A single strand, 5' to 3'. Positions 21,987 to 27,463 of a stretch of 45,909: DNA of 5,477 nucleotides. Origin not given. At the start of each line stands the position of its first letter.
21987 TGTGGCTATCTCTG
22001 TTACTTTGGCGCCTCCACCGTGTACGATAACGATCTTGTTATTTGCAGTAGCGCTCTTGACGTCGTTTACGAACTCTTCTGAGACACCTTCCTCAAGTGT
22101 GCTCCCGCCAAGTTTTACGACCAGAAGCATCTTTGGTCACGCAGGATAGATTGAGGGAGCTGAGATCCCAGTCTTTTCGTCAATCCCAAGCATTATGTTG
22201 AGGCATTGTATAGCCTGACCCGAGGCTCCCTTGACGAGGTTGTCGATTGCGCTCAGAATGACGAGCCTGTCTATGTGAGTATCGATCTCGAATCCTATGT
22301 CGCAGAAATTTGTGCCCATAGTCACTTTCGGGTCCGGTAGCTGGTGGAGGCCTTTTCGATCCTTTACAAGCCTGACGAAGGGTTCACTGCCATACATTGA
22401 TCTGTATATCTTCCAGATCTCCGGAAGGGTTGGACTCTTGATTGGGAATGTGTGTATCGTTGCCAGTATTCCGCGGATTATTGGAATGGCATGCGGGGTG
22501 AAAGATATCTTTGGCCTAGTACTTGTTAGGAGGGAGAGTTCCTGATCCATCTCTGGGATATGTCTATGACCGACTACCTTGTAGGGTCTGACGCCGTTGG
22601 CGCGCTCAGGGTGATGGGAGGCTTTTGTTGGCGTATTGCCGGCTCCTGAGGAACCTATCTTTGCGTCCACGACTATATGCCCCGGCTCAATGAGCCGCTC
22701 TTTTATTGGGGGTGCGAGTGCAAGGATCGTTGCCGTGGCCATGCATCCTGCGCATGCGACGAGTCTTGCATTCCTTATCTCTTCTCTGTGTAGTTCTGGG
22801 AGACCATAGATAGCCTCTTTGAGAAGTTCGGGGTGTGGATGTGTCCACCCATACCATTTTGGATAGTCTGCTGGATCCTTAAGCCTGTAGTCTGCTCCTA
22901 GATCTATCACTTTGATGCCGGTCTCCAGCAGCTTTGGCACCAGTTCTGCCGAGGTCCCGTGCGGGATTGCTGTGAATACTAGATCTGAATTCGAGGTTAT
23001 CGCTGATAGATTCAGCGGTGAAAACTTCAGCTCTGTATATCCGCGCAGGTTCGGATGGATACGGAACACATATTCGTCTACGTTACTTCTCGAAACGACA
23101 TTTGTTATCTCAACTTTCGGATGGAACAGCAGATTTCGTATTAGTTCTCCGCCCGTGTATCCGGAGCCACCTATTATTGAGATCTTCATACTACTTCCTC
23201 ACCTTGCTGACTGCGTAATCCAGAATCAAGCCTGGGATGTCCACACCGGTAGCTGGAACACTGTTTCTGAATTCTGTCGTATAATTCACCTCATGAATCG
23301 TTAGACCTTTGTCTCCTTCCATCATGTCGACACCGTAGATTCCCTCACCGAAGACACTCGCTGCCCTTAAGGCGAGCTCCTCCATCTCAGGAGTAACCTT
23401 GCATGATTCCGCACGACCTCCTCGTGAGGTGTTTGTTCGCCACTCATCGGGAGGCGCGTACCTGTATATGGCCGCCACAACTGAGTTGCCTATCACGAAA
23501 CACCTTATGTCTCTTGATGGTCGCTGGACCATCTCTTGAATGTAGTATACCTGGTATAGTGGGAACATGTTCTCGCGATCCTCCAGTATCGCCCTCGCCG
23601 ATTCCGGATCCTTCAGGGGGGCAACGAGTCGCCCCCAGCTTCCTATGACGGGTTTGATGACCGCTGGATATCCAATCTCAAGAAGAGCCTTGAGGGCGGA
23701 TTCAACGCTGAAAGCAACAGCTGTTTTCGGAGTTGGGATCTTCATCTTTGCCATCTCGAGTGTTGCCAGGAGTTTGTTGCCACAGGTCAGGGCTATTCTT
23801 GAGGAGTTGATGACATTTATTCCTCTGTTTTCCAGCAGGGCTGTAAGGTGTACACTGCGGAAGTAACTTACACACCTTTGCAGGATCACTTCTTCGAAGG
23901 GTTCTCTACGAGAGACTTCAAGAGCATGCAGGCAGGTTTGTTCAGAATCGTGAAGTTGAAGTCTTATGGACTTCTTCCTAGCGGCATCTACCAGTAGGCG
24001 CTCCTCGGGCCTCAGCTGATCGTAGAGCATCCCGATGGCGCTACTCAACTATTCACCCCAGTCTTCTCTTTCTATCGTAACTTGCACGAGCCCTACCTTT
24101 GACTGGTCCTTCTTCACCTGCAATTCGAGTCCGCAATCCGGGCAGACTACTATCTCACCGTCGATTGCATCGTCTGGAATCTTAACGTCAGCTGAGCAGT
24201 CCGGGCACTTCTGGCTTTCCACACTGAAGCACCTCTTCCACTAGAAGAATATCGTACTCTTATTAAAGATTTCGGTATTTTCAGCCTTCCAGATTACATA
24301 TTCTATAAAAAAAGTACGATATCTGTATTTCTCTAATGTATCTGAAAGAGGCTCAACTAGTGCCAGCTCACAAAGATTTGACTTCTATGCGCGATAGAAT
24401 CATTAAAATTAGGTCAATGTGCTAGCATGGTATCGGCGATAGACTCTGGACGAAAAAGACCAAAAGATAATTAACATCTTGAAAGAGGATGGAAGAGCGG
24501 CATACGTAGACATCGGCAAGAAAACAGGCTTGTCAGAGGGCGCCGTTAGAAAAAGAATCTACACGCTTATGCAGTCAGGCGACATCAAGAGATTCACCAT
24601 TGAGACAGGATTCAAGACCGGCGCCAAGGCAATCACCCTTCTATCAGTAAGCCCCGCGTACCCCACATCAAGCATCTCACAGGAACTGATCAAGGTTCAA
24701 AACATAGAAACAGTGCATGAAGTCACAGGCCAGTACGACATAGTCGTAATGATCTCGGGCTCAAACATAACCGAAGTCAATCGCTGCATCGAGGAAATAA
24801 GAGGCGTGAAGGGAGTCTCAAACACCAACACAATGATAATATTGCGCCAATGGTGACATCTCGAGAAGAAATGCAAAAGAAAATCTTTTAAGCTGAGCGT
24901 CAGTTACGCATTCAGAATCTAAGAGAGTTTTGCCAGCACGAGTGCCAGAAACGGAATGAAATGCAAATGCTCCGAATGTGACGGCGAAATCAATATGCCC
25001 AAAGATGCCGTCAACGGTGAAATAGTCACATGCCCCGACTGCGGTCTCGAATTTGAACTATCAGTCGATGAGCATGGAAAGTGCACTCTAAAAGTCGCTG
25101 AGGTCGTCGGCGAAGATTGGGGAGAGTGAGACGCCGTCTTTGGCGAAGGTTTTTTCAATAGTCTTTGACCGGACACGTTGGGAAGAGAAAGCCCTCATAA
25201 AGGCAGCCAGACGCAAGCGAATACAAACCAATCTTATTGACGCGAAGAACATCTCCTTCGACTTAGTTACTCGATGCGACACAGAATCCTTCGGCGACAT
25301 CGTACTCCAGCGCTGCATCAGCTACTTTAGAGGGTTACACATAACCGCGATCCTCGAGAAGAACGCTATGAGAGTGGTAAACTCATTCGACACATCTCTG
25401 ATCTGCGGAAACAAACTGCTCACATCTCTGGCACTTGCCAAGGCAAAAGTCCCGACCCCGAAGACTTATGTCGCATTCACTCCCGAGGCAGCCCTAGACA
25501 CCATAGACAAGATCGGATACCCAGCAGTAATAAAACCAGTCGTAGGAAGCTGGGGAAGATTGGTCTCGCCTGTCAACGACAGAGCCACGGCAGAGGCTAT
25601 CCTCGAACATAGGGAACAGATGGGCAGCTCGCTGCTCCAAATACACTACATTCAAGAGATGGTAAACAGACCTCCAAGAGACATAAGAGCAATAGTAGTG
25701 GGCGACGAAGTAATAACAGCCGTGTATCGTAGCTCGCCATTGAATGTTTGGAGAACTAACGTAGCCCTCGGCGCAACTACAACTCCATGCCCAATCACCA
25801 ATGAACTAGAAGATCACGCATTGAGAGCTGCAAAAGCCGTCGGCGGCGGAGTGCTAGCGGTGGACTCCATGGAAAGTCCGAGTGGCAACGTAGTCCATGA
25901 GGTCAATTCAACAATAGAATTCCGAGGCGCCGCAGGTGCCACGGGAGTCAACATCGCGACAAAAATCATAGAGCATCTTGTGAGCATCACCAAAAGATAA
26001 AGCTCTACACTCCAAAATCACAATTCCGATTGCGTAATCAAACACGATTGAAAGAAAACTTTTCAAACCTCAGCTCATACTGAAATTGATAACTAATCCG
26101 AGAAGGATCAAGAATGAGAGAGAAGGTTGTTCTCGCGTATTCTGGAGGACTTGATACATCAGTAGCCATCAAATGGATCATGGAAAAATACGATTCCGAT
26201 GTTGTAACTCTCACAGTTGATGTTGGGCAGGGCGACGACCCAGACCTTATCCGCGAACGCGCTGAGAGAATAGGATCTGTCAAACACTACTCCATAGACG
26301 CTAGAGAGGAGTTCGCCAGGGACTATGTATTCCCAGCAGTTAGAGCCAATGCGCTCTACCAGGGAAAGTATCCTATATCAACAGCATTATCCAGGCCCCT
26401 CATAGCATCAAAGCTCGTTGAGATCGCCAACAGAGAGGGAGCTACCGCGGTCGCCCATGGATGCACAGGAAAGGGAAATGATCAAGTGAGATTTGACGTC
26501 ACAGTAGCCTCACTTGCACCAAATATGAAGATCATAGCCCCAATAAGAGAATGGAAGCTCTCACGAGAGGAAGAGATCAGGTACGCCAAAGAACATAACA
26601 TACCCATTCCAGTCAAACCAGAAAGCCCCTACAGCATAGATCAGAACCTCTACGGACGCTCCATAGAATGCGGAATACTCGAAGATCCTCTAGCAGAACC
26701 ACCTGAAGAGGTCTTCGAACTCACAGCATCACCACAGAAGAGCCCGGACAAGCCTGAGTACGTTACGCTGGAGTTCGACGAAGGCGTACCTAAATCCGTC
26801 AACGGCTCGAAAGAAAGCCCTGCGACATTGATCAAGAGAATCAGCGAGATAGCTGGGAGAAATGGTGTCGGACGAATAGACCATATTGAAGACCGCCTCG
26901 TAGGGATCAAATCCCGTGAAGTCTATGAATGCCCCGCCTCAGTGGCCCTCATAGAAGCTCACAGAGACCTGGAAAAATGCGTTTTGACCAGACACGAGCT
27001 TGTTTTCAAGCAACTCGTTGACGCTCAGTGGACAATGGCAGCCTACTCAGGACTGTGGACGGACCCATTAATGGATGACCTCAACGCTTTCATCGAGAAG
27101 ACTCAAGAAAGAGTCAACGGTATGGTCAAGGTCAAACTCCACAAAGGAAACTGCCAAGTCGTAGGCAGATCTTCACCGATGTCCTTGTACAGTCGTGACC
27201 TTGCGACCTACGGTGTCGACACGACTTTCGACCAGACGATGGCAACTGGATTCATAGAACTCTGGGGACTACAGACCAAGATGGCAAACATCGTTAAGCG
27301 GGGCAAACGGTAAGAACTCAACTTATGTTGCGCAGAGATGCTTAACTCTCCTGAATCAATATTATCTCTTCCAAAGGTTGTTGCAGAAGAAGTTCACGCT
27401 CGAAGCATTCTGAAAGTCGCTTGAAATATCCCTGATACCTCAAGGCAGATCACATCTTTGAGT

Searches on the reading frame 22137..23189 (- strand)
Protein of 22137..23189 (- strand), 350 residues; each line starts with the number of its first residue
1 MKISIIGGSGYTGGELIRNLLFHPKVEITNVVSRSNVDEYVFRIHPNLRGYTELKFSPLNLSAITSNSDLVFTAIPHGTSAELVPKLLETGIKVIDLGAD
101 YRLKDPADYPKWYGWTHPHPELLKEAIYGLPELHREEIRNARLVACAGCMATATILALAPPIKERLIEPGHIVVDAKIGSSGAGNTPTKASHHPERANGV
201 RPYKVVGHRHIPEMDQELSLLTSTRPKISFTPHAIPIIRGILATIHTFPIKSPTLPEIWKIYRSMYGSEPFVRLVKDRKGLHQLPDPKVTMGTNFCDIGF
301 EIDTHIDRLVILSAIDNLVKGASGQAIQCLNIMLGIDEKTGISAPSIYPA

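Call 28: search_protein_families(library=pfam, max_evalue=1e-8, proteins=[window:22137-23189:-])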
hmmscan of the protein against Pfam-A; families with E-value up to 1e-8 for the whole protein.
window:22137-23189:- (350 aa): 3 families
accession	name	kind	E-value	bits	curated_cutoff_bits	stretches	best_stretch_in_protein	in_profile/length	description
PF22698.1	Semialdhyde_dhC_1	-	1.7e-53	181.3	27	1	149-317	1-165/165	Semialdehyde dehydrogenase, dimerisation domain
PF01118.30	Semialdhyde_dh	-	3.1e-31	108.7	26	1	2-141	1-121/121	Semialdehyde dehydrogenase, NAD binding domain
PF02774.23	Semialdhyde_dhC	-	5.4e-22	79.3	26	1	161-320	3-184/184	Semialdehyde dehydrogenase, dimerisation domain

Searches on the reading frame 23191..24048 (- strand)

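Call 28: search_protein_families(library=pfam, max_evalue=1e-8, proteins=[window:23191-24048:-])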
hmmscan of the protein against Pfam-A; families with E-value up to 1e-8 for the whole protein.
window:23191-24048:- (285 aa): 2 families
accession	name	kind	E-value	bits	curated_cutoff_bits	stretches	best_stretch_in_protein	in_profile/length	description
PF08443.16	RimK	-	2.7e-31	109.1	21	1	91-278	3-187/188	RimK-like ATP-grasp domain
PF22626.3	LysX_preATP_grasp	-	1.1e-14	54.7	27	1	5-86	1-82/84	LysX preATP-grasp domain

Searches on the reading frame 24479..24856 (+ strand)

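Call 28: search_protein_families(library=pfam, max_evalue=1e-8, proteins=[window:24479-24856:+])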
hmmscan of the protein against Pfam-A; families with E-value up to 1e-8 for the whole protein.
window:24479-24856:+ (125 aa): 1 family
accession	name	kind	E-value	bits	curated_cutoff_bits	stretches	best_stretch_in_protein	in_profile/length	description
PF01037.27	AsnC_trans_reg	-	6.4e-12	45.6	25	1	57-124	5-73/73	Lrp/AsnC ligand binding domain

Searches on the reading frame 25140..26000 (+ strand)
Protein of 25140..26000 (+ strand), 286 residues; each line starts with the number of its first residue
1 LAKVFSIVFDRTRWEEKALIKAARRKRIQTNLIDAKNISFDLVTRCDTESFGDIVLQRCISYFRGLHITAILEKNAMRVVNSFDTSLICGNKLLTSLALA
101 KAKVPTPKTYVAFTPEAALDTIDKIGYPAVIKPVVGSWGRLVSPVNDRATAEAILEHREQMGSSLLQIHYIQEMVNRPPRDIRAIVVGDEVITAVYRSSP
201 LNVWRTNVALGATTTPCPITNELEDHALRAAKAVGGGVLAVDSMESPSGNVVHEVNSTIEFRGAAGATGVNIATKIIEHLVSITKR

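Call 28: search_protein_families(library=pfam, max_evalue=1e-8, proteins=[window:25140-26000:+])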
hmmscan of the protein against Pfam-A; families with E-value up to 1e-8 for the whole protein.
window:25140-26000:+ (286 aa): 2 families
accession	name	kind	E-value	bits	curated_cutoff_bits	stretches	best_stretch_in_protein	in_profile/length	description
PF08443.16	RimK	-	3e-32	112.2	21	1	91-279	3-187/188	RimK-like ATP-grasp domain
PF22626.3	LysX_preATP_grasp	-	2.7e-14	53.5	27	1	6-85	2-81/84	LysX preATP-grasp domain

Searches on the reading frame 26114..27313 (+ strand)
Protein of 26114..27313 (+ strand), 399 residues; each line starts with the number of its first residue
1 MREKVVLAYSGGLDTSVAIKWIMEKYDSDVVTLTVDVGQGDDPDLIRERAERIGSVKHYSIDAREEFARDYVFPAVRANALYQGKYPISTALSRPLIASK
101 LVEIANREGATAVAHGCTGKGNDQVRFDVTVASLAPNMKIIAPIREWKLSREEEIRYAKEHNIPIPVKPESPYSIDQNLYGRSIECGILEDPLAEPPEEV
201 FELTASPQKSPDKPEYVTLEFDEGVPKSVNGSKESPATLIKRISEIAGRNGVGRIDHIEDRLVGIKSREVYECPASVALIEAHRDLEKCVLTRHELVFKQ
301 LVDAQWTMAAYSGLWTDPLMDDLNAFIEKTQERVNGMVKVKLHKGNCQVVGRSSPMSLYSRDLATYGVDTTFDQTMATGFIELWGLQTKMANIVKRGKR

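Call 28: search_protein_families(library=pfam, max_evalue=1e-8, proteins=[window:26114-27313:+])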
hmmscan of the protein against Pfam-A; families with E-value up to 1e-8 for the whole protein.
window:26114-27313:+ (399 aa): 2 families
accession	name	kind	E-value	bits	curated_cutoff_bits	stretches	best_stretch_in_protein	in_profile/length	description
PF20979.2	Arginosuc_syn_C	-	1.2e-92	309.9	27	1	173-390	1-218/219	Arginosuccinate synthase C-terminal domain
PF00764.25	Arginosuc_synth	-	6.3e-75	251.1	27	1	4-164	1-162/162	Arginosuccinate synthase N-terminal HUP domain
